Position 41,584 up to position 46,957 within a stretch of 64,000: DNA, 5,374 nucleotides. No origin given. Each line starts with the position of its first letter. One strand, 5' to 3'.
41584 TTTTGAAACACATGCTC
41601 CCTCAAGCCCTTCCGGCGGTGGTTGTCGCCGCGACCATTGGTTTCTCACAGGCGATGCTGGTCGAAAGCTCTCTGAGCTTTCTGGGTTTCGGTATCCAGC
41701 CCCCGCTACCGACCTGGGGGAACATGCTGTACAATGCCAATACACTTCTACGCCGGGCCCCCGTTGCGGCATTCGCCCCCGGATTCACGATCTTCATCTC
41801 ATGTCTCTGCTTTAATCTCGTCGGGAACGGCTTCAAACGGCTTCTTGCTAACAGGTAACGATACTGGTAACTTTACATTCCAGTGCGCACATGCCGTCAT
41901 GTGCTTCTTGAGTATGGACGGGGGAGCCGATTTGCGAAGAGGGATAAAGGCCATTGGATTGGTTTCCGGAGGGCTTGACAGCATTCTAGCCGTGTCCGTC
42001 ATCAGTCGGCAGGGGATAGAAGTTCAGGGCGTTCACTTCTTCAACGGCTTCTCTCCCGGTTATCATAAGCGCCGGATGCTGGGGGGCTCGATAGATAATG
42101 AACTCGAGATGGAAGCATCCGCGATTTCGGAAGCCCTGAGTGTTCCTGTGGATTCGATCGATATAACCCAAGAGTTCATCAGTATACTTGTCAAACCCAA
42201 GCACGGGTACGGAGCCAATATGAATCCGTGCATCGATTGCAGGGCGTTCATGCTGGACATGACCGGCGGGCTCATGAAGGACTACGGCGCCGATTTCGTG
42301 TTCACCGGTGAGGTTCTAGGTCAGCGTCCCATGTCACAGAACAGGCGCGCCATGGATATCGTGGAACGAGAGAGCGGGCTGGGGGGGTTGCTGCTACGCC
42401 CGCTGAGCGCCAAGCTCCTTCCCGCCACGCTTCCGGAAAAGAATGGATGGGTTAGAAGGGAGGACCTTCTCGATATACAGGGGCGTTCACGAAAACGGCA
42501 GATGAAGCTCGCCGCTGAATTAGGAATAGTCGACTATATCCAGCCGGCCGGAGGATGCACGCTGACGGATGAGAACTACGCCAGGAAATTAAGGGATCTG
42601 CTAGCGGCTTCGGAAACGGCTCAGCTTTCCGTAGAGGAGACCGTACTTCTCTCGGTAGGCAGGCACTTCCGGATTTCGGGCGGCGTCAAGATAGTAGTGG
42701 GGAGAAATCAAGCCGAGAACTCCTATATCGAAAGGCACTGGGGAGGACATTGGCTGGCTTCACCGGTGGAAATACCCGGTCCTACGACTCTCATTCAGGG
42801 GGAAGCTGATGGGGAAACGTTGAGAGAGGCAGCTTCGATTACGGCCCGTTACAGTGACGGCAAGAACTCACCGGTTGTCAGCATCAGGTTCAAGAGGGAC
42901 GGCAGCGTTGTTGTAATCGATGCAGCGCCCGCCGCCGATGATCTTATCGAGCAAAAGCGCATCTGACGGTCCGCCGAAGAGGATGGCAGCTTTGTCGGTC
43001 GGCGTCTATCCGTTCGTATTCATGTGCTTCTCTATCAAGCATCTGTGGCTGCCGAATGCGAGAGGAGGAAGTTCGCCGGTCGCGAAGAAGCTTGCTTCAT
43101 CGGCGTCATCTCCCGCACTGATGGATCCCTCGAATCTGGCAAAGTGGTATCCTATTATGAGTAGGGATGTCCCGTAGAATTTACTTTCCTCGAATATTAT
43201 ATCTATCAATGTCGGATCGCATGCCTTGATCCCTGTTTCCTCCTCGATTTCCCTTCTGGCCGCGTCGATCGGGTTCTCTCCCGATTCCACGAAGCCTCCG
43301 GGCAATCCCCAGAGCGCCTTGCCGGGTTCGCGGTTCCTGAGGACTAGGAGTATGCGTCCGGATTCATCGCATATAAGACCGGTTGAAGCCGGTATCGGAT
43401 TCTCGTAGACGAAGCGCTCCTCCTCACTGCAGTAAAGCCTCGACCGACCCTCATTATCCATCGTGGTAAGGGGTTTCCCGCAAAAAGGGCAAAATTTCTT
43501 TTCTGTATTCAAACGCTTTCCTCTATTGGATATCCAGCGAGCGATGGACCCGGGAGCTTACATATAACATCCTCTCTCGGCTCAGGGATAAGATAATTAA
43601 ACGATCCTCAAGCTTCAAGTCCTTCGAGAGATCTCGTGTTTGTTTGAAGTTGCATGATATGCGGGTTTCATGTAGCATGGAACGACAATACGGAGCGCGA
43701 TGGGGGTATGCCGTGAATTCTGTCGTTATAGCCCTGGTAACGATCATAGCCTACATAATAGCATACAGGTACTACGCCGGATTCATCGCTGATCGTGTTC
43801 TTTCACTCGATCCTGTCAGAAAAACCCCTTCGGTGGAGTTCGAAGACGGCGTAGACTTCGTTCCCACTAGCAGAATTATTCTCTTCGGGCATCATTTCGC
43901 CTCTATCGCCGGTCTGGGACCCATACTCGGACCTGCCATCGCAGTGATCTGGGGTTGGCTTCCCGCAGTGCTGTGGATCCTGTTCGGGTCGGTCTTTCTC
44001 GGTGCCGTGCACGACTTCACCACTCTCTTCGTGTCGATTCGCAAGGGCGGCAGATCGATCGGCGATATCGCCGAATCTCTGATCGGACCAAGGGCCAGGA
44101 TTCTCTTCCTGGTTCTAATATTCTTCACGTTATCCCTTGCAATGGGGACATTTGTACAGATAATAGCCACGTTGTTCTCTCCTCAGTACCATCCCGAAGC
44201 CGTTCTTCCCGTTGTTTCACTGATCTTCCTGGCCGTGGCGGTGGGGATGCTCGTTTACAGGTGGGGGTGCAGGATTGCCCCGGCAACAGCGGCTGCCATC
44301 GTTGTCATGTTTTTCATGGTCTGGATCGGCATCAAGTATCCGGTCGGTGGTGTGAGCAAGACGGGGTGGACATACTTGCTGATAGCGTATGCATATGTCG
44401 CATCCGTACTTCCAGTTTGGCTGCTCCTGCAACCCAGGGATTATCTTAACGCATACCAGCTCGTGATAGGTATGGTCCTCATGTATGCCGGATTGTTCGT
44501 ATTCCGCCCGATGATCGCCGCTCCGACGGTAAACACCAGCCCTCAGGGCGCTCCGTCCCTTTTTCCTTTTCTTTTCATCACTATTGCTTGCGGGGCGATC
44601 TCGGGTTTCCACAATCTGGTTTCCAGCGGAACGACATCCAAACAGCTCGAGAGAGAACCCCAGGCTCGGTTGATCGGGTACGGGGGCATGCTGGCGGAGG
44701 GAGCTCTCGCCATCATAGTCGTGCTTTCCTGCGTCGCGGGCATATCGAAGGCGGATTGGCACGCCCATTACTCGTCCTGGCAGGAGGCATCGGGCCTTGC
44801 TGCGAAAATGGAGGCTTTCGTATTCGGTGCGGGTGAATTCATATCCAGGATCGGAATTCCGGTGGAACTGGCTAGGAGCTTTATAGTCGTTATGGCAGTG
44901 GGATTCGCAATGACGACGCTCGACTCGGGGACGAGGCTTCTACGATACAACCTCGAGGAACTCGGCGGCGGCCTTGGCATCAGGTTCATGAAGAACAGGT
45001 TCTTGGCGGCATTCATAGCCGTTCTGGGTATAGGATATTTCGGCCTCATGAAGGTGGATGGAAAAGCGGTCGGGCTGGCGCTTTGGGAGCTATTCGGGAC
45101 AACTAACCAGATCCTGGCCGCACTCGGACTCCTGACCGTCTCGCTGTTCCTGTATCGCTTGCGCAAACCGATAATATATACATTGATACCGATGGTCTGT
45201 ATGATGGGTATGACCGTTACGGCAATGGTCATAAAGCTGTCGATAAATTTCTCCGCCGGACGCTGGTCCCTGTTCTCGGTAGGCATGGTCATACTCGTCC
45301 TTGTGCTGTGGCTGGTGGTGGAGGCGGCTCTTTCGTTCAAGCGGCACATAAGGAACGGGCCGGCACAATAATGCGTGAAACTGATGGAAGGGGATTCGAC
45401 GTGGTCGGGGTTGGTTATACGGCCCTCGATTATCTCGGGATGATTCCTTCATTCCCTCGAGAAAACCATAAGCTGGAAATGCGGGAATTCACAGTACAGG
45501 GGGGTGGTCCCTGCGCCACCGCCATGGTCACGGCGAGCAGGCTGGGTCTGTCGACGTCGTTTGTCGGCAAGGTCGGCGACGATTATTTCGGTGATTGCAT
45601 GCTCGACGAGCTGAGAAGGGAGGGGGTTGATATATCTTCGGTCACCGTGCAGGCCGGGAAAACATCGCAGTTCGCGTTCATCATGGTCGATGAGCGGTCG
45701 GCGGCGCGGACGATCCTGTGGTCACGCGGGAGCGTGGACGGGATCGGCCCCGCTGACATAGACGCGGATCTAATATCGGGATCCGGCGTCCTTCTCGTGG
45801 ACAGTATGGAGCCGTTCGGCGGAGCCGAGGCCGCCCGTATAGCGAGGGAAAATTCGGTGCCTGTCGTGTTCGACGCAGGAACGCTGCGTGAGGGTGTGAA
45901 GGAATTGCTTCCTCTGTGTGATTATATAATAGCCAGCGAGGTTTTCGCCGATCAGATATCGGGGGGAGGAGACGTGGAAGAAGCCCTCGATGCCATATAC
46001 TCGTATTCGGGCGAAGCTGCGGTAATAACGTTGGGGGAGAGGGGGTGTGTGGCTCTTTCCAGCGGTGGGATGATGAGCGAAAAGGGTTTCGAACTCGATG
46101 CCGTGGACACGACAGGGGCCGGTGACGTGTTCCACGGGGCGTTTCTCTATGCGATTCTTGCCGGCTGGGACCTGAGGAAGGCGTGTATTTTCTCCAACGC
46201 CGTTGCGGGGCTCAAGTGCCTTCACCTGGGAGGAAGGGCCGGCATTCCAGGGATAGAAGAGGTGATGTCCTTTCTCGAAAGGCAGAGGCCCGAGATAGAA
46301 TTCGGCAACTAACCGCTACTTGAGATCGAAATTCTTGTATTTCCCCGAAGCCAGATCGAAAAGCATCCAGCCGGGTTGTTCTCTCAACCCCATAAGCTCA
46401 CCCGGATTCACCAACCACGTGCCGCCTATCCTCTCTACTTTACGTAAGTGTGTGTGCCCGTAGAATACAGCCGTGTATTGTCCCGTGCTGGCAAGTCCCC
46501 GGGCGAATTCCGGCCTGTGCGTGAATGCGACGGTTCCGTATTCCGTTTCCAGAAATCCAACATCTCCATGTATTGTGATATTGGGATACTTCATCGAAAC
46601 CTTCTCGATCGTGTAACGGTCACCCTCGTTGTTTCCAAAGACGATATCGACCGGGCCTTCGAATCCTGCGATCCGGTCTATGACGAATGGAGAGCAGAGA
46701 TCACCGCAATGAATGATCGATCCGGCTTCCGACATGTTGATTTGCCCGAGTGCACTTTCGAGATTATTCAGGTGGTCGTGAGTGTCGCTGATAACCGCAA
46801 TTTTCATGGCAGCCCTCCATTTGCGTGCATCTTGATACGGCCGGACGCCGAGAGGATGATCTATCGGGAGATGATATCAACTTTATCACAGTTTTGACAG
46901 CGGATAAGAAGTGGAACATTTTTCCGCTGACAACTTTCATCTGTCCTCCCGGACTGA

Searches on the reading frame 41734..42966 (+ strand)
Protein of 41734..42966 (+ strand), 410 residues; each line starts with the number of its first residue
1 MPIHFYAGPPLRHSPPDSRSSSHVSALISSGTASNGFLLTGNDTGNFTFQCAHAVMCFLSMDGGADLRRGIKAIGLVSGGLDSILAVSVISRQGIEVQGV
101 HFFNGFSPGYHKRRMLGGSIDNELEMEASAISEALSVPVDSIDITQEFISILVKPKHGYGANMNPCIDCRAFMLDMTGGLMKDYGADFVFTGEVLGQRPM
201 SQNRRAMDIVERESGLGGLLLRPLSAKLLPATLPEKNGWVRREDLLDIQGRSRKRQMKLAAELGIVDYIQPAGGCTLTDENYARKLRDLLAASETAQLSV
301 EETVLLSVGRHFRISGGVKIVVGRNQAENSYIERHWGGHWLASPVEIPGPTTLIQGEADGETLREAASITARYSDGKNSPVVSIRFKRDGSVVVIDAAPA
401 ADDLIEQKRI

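Call 7: search_protein_families(library=pfam, proteins=[window:41734-42966:+])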
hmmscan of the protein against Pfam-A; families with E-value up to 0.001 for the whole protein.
window:41734-42966:+ (410 aa): 3 families
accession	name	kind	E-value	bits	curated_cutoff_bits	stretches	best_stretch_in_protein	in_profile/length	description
PF18297.6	NFACT-R_2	-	5.8e-22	78.3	26.9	1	309-406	1-101/104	NFACT protein RNA binding domain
PF03054.22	tRNA_Me_trans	-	5.3e-08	33.2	20.6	1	75-193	5-126/202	tRNA methyl transferase HUP domain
PF02568.20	ThiI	-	3.9e-07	30.3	20.5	1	72-224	5-144/197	Thiamine biosynthesis protein (ThiI)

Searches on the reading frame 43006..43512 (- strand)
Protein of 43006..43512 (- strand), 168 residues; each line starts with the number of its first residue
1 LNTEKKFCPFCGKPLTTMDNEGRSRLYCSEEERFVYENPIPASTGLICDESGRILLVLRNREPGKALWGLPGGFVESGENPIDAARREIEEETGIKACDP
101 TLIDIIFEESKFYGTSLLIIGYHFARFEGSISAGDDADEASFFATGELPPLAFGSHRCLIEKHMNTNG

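Call 7: search_protein_families(library=pfam, proteins=[window:43006-43512:-])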
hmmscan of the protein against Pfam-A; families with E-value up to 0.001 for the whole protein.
window:43006-43512:- (168 aa): 1 family
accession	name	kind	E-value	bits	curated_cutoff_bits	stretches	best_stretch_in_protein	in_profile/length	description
PF00293.34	NUDIX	-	2.5e-19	70.1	21.1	1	42-151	5-122/134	NUDIX domain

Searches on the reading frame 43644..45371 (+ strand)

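Call 7: search_protein_families(library=pfam, proteins=[window:43644-45371:+])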
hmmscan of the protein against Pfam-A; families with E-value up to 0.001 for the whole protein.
window:43644-45371:+ (575 aa): 1 family
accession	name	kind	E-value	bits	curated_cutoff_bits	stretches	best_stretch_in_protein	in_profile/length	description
PF02554.20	CstA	-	2.8e-140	469.1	27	2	25-364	1-352/560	Carbon starvation protein CstA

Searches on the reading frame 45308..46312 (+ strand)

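Call 7: search_protein_families(library=pfam, proteins=[window:45308-46312:+])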
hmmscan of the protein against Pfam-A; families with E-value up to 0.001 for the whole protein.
window:45308-46312:+ (334 aa): 1 family
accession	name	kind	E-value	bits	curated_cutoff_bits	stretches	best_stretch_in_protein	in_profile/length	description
PF00294.29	PfkB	-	7.6e-49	167.1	25.8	1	32-313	4-299/302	pfkB family carbohydrate kinase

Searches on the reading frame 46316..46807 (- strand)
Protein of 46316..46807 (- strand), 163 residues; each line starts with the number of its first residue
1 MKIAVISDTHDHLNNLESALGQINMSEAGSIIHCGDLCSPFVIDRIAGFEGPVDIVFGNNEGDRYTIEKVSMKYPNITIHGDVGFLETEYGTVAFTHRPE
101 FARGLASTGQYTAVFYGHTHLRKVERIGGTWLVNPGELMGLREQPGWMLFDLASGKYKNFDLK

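Call 7: search_protein_families(library=pfam, proteins=[window:46316-46807:-])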
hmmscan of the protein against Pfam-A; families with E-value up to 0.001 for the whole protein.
window:46316-46807:- (163 aa): 2 families
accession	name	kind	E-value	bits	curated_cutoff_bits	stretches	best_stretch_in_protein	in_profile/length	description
PF12850.12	Metallophos_2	-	2e-30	106.3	27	1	1-153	1-152/154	Calcineurin-like phosphoesterase superfamily domain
PF00149.33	Metallophos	-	2.6e-08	35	21.5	1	1-120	1-189/191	Calcineurin-like phosphoesterase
